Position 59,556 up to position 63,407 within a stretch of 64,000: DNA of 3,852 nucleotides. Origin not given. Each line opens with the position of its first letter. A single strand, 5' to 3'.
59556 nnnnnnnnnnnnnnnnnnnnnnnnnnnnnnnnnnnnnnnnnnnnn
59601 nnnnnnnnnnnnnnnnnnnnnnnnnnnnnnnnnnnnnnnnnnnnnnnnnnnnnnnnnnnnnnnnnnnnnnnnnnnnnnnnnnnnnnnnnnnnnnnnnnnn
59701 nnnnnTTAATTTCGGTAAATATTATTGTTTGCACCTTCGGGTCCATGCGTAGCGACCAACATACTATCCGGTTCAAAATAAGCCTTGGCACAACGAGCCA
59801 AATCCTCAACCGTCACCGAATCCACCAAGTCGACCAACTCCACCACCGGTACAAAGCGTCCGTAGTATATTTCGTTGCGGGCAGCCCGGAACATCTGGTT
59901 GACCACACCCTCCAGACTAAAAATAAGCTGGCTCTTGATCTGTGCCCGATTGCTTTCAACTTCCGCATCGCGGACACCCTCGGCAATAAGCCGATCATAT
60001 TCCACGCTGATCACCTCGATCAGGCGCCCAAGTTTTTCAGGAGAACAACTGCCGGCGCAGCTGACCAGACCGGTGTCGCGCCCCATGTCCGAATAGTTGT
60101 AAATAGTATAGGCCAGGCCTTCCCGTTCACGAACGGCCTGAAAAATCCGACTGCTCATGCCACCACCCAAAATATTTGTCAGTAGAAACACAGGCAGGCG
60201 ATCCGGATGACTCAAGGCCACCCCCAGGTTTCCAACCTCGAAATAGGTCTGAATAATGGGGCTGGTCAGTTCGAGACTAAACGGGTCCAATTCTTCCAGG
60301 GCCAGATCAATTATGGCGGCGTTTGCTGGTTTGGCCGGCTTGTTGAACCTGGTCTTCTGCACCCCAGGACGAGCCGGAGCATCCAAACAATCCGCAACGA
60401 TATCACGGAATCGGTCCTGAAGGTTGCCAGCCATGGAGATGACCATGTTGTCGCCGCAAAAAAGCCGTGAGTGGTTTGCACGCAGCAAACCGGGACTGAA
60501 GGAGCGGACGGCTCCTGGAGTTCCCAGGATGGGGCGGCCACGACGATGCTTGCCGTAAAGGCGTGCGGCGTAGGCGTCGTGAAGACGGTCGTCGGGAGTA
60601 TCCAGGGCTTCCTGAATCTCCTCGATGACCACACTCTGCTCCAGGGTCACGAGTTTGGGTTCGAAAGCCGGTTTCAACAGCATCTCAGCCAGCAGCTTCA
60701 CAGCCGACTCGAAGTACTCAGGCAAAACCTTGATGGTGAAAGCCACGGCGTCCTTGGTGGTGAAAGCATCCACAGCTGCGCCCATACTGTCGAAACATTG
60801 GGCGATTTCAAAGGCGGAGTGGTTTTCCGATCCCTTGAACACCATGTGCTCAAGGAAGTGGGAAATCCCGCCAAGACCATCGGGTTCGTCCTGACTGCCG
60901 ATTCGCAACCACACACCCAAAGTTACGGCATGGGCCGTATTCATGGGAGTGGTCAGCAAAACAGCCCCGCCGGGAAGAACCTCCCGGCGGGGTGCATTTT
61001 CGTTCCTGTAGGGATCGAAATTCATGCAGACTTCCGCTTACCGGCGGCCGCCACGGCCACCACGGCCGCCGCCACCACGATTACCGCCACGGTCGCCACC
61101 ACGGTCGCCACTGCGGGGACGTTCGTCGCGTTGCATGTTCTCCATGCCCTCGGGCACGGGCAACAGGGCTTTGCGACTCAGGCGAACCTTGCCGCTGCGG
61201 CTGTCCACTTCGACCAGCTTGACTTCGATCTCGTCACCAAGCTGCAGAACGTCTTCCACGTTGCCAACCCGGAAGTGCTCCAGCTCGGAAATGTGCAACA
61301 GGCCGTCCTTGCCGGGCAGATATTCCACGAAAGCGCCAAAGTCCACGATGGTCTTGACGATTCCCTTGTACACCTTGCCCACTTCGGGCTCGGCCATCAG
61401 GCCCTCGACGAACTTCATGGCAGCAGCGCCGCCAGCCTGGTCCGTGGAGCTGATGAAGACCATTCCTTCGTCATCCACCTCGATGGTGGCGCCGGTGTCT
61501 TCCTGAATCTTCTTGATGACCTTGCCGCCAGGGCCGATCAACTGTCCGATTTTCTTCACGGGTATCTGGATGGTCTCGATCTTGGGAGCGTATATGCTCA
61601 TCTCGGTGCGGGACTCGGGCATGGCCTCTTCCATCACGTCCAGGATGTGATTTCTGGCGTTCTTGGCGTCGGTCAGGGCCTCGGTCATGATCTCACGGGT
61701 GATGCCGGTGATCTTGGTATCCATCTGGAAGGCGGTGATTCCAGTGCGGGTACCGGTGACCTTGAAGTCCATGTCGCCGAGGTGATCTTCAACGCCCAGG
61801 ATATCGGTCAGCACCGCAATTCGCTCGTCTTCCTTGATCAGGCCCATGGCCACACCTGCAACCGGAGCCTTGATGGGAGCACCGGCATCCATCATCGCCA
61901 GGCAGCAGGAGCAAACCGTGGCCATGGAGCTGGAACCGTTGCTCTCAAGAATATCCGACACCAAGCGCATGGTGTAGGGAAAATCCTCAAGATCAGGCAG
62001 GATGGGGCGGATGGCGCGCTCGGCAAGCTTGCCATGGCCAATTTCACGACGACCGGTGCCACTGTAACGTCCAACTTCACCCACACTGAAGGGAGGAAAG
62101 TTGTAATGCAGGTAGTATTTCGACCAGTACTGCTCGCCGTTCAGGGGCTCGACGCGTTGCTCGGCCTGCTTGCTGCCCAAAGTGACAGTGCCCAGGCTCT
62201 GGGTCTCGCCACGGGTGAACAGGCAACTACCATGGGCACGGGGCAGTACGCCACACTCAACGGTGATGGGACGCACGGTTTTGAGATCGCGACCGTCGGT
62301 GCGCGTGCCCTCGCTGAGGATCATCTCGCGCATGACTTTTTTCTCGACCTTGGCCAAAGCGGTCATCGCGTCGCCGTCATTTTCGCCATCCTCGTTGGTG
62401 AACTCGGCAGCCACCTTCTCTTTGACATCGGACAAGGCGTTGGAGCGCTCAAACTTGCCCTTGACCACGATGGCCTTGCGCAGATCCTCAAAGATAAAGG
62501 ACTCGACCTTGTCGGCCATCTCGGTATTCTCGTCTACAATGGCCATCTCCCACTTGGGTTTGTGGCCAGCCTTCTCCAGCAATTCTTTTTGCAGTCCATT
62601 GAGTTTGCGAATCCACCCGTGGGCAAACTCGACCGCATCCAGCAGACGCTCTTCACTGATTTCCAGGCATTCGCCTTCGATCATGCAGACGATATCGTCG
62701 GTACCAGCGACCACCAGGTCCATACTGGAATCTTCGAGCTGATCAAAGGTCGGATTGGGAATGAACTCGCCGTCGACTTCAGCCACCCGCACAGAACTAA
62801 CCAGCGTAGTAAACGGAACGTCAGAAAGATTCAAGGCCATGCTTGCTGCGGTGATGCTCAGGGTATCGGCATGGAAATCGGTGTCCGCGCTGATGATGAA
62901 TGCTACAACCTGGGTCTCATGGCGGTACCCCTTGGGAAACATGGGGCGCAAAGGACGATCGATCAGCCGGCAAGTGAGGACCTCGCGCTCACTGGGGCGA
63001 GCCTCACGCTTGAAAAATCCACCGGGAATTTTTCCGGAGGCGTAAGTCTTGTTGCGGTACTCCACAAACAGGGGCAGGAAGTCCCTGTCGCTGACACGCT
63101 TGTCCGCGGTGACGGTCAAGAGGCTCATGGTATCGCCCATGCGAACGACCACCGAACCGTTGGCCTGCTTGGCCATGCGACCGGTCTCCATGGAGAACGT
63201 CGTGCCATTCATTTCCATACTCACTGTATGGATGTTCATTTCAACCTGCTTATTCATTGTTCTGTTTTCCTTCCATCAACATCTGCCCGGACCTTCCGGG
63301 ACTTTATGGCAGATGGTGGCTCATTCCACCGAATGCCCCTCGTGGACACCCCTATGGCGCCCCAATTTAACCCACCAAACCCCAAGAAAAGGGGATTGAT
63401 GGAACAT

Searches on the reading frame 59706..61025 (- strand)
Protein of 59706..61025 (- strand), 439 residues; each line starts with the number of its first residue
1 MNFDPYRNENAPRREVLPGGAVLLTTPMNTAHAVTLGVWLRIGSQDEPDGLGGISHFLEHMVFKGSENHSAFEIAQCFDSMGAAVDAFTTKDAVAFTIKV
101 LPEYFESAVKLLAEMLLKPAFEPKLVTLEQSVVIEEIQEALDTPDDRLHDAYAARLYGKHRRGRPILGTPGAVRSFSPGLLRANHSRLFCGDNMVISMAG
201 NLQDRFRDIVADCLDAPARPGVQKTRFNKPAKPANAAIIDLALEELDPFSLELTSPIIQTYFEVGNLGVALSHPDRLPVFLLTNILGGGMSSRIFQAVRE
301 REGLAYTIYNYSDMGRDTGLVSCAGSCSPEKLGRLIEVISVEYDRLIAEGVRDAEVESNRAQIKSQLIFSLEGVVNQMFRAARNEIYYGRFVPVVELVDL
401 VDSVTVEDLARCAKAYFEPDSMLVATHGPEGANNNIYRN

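Call 36: search_protein_families(library=pfam, max_evalue=1e-8, proteins=[window:59706-61025:-])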
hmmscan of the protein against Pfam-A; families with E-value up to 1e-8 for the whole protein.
window:59706-61025:- (439 aa): 2 families
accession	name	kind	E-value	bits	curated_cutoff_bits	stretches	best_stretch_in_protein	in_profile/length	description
PF00675.25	Peptidase_M16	-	4.9e-33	114.6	22.3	1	29-169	8-148/149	Insulinase (Peptidase family M16)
PF05193.26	Peptidase_M16_C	-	7.3e-24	85.1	23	1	177-362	3-180/181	Peptidase M16 inactive domain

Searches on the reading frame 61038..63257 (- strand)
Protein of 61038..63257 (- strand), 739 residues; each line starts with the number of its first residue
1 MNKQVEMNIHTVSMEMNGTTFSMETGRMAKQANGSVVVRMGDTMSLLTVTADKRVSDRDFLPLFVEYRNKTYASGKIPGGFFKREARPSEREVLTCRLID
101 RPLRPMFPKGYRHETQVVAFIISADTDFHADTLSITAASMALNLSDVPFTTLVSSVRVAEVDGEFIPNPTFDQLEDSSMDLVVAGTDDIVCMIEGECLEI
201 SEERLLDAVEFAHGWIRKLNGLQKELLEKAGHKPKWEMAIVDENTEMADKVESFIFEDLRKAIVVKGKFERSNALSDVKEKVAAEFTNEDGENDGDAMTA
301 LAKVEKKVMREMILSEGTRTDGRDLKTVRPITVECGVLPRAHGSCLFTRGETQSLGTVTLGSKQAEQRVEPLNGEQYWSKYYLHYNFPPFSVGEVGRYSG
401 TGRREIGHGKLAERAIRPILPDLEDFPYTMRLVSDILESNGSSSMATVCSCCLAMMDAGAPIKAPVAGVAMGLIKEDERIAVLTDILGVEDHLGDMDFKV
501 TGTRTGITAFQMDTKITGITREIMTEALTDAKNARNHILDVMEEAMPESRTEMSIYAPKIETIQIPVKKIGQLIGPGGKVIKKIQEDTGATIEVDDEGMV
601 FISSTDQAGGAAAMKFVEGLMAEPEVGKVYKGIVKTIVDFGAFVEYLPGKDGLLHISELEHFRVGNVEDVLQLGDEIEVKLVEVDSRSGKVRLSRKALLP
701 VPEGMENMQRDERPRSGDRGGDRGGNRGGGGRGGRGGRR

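Call 36: search_protein_families(library=pfam, max_evalue=1e-8, proteins=[window:61038-63257:-])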
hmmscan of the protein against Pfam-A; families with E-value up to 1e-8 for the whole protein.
window:61038-63257:- (739 aa): 5 families
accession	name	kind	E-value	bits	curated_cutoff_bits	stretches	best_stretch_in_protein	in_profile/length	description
PF01138.27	RNase_PH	-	5.7e-56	188.9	25.5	2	21-148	5-130/130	3' exoribonuclease family, domain 1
PF03725.20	RNase_PH_C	-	5.5e-22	77.9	20.8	1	152-213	2-65/67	3' exoribonuclease family, domain 2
PF00575.29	S1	-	5.5e-18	65.5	22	1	623-696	1-74/74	S1 RNA binding domain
PF03726.19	PNPase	-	6e-16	59.1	24.6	1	247-324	2-81/81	Polyribonucleotide nucleotidyltransferase, RNA binding domain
PF00013.35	KH_1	-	5.2e-12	45.8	21.5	1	561-608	2-56/66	KH domain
